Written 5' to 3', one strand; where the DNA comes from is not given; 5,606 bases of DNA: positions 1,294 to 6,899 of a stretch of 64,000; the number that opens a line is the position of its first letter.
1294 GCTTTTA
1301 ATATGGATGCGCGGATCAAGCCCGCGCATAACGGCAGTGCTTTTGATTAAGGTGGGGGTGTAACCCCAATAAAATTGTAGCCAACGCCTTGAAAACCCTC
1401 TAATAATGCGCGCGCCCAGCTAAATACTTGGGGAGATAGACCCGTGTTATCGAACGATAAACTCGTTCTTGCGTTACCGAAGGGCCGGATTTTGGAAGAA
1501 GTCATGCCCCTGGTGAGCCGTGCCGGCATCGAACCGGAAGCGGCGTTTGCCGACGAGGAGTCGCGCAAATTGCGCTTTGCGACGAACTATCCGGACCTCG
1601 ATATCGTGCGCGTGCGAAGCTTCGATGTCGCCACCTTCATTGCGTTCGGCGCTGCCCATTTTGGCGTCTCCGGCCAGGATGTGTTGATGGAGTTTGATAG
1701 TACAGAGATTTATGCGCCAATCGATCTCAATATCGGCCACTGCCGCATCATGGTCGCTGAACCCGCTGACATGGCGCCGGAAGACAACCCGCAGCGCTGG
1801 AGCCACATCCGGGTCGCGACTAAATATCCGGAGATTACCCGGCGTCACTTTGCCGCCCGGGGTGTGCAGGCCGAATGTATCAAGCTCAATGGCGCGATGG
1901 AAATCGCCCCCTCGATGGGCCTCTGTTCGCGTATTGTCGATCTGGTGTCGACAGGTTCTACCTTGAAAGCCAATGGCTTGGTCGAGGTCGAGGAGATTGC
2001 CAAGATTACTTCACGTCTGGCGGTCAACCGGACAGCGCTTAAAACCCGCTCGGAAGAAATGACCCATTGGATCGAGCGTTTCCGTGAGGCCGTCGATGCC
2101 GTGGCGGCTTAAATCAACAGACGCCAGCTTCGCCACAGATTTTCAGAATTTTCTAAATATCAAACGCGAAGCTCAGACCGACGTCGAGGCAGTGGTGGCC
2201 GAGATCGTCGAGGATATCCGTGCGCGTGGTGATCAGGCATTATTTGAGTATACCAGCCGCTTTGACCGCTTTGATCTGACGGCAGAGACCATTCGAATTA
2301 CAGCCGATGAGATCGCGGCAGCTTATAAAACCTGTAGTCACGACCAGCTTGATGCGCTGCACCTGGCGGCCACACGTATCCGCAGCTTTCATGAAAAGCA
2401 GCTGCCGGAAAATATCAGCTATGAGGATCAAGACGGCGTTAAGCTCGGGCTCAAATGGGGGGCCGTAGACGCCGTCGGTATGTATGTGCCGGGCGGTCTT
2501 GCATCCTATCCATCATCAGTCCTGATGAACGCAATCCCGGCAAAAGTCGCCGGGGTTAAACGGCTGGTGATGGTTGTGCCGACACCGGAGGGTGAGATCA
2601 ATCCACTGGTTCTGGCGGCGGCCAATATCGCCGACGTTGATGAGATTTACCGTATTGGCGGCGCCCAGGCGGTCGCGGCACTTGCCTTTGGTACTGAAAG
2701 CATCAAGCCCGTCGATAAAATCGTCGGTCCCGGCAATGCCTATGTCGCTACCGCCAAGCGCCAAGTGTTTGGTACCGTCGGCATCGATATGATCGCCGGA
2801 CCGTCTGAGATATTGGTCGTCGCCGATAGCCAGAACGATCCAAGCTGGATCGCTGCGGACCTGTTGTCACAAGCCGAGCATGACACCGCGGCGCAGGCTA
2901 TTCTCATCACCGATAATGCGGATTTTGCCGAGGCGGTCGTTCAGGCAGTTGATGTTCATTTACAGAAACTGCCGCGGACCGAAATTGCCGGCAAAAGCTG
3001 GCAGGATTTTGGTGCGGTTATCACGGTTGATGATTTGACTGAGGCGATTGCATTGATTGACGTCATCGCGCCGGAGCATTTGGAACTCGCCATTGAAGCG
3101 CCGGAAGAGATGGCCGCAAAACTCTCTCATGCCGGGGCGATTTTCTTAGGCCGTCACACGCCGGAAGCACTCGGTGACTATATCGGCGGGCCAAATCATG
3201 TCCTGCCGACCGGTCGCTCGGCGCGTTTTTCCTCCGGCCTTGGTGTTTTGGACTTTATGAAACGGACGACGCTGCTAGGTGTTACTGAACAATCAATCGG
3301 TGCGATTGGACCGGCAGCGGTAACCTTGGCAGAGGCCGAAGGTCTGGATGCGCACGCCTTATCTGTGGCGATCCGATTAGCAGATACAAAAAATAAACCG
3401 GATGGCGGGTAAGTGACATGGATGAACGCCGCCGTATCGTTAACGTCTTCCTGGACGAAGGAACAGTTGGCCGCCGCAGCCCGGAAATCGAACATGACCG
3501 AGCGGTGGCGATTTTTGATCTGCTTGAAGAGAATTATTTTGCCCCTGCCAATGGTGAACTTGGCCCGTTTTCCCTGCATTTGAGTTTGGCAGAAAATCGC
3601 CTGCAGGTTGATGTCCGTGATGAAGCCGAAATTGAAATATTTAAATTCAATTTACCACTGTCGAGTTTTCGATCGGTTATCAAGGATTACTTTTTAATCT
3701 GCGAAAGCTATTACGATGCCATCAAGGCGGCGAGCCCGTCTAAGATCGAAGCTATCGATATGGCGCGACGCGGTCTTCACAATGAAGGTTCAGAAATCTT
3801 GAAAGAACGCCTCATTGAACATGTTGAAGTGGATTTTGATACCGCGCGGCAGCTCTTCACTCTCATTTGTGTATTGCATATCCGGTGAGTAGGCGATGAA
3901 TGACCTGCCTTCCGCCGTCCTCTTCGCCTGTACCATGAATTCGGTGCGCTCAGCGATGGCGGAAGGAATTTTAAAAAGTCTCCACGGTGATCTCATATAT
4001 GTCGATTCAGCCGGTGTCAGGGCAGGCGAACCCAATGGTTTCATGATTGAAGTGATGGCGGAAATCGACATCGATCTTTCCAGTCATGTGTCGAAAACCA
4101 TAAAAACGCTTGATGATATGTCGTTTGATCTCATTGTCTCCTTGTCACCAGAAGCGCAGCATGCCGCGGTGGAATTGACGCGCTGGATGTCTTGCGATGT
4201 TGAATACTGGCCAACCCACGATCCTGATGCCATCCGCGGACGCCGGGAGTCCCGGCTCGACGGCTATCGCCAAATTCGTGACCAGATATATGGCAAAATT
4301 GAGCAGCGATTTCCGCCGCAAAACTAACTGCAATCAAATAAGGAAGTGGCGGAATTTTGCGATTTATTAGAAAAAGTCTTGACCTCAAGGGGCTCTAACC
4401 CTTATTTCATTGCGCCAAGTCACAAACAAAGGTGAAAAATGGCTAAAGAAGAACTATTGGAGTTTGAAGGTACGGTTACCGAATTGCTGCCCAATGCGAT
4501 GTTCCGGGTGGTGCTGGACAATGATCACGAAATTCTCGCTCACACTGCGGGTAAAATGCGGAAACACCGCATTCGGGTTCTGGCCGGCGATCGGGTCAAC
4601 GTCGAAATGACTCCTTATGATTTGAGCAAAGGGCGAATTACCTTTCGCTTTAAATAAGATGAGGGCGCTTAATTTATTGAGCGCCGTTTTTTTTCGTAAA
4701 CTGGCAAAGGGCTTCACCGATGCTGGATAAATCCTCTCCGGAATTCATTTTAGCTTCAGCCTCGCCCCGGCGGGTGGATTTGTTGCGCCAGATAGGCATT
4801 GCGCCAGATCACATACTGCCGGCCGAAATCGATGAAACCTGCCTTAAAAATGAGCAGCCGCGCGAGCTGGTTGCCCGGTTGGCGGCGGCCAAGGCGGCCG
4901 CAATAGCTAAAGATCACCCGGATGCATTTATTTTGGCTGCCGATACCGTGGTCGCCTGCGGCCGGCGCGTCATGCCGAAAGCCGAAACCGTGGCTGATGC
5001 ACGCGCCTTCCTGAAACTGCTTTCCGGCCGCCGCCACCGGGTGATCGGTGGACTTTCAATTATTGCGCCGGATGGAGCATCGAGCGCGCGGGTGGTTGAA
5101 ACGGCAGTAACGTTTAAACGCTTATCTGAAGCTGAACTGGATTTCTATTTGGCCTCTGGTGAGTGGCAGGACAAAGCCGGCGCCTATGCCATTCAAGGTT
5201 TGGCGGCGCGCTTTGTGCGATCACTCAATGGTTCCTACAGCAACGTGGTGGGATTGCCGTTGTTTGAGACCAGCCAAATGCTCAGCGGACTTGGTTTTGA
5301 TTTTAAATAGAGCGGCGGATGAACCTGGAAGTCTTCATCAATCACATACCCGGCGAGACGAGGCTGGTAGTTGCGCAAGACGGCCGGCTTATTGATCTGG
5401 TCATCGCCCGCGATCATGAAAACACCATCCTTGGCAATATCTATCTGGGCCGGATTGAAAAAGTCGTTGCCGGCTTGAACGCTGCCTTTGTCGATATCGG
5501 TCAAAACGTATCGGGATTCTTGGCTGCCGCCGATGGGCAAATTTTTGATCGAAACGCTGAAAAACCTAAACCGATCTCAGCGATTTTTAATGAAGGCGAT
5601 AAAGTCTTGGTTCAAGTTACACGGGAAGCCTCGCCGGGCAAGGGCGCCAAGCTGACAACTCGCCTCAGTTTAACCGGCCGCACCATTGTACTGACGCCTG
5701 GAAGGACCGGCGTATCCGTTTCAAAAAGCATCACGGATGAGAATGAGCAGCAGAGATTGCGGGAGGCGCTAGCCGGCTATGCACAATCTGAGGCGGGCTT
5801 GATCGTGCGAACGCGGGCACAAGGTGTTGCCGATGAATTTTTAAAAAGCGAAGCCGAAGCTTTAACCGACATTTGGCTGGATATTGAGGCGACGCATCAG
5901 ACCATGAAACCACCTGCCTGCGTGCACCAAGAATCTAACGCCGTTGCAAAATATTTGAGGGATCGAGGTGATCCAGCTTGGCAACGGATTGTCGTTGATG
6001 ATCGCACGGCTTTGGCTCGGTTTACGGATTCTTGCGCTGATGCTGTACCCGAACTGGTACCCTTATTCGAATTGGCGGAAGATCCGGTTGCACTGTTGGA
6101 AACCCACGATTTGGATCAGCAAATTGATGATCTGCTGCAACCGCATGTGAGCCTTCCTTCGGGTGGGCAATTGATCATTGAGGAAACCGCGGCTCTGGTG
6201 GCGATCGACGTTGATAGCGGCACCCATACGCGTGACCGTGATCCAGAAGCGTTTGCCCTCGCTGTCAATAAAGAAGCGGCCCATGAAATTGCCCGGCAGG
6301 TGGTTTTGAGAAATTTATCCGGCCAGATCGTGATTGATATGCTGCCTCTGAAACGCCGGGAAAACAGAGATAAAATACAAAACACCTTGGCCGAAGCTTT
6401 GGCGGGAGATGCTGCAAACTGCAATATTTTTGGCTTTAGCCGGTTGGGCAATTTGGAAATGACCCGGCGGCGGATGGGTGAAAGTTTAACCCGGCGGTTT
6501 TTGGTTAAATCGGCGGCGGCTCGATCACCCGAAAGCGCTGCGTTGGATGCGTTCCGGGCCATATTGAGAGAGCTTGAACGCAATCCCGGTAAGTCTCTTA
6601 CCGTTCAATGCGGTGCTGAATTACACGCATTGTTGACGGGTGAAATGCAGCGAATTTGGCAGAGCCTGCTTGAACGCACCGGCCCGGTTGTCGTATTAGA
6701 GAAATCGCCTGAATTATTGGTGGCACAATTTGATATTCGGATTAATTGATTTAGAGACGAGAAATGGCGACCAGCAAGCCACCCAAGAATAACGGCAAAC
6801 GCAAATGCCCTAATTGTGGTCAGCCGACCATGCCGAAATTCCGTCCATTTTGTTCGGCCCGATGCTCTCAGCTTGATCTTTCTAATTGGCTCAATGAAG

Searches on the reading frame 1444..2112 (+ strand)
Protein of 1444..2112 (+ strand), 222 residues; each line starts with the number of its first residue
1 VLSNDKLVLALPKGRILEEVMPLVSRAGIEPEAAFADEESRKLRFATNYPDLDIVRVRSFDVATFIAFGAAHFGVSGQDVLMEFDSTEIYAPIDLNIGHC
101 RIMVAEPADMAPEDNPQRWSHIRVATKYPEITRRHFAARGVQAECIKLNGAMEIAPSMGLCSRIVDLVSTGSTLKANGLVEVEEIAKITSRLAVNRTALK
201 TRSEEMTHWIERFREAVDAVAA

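Call 33: search_protein_families(library=pfam, proteins=[window:1444-2112:+], max_evalue=0.0001)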
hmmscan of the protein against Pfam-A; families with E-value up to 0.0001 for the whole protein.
window:1444-2112:+ (222 aa): 1 family
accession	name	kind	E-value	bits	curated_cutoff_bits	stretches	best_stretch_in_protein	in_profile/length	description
PF01634.23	HisG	-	8e-49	166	25.5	1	58-214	1-157/158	ATP phosphoribosyltransferase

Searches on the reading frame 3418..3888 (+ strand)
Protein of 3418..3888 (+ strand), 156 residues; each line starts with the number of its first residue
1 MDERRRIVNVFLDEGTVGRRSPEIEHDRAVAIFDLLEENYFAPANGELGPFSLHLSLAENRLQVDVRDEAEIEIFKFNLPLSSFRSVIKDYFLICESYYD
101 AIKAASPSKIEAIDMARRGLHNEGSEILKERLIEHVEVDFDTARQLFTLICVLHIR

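Call 33: search_protein_families(library=pfam, proteins=[window:3418-3888:+], max_evalue=0.0001)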
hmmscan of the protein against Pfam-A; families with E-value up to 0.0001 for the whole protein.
window:3418-3888:+ (156 aa): 1 family
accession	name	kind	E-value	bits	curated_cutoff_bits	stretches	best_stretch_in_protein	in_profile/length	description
PF06793.17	UPF0262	-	6.6e-67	224.8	25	1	5-156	2-153/153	Uncharacterised protein family (UPF0262)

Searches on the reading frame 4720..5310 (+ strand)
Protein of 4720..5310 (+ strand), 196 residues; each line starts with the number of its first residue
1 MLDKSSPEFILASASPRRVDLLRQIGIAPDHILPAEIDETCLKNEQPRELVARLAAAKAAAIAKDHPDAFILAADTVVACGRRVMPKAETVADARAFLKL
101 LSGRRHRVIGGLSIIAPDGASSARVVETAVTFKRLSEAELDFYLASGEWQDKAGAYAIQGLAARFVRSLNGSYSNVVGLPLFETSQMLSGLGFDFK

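Call 33: search_protein_families(library=pfam, proteins=[window:4720-5310:+], max_evalue=0.0001)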
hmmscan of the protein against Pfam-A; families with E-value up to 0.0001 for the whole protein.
window:4720-5310:+ (196 aa): 1 family
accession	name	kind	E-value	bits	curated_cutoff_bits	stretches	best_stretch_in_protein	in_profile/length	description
PF02545.19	Maf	-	5.7e-58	196.1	27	1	9-189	2-185/187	Maf-like protein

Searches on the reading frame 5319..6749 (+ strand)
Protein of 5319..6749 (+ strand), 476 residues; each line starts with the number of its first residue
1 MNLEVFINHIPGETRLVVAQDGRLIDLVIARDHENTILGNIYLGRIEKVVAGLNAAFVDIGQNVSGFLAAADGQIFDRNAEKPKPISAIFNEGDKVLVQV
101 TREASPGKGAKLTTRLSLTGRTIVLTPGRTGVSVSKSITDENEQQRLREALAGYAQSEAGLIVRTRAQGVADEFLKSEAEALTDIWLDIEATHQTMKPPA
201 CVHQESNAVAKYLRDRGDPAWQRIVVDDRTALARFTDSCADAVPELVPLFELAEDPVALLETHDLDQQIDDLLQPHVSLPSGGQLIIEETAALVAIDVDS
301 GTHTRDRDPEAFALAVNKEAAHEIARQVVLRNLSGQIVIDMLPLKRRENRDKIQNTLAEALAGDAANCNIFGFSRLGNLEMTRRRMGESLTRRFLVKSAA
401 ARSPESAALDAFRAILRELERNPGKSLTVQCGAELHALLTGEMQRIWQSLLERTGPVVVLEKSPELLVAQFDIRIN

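Call 33: search_protein_families(library=pfam, proteins=[window:5319-6749:+], max_evalue=0.0001)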
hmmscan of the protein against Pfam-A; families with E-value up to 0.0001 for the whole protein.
window:5319-6749:+ (476 aa): 1 family
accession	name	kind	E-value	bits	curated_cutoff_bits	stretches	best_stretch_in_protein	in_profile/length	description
PF10150.14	RNase_E_G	-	4.1e-75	253.1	25.5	1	117-386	1-270/270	Ribonuclease E/G family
